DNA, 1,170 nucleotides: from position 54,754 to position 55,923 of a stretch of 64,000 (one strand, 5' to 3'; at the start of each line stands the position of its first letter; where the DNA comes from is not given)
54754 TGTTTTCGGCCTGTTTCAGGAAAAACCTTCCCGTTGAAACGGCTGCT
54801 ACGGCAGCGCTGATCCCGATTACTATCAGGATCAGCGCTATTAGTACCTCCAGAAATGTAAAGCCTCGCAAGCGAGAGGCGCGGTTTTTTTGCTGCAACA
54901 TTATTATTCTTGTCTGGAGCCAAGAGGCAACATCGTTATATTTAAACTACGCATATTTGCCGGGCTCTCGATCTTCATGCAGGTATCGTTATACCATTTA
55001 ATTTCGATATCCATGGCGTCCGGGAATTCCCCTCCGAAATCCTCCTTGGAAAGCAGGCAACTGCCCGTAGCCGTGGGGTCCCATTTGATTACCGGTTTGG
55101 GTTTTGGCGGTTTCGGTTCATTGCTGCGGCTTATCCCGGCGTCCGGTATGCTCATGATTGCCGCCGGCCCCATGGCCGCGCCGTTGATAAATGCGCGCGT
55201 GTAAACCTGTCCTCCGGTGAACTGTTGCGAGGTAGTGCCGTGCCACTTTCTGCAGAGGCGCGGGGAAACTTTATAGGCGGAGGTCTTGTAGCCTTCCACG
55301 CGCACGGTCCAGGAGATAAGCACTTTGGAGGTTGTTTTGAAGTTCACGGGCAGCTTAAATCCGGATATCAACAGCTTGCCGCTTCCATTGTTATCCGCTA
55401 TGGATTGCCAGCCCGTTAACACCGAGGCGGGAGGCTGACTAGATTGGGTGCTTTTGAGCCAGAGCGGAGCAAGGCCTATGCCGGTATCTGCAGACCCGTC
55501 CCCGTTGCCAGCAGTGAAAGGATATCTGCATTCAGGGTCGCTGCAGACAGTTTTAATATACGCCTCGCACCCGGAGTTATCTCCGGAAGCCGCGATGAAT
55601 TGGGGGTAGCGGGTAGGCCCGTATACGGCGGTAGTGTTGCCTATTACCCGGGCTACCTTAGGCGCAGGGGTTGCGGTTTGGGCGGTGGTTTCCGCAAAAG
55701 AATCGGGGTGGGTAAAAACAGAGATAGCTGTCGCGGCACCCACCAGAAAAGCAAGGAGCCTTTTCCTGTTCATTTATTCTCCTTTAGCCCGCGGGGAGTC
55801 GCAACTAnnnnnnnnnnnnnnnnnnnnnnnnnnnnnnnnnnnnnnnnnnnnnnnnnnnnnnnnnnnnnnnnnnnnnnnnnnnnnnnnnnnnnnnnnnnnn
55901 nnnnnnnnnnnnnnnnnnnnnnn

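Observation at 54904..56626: Tandem duplicated exported proteins defining an apparently unnamed family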

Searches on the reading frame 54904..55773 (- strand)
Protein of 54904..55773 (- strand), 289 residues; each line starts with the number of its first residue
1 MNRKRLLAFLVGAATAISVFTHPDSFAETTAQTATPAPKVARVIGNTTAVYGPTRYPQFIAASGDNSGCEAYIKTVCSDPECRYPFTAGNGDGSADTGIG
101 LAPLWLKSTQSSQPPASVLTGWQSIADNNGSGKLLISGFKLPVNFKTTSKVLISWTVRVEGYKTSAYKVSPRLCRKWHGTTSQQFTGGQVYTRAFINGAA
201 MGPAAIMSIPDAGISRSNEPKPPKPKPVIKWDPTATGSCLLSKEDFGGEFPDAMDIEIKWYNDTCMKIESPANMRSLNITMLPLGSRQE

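Call 4: search_protein_families(library=pfam, proteins=[window:54904-55773:-], max_evalue=1)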
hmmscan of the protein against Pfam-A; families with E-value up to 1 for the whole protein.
window:54904-55773:- (289 aa): 0 families

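Call 6: search_protein_families(library=ncbifam, proteins=[window:54904-55773:-], max_evalue=1)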
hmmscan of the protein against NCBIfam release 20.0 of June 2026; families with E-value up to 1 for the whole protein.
window:54904-55773:- (289 aa): 0 families

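Call 73: search_protein_families(library=phrogs, proteins=[window:54904-55773:-], max_evalue=1)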
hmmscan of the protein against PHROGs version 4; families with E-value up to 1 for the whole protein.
window:54904-55773:- (289 aa): 0 families
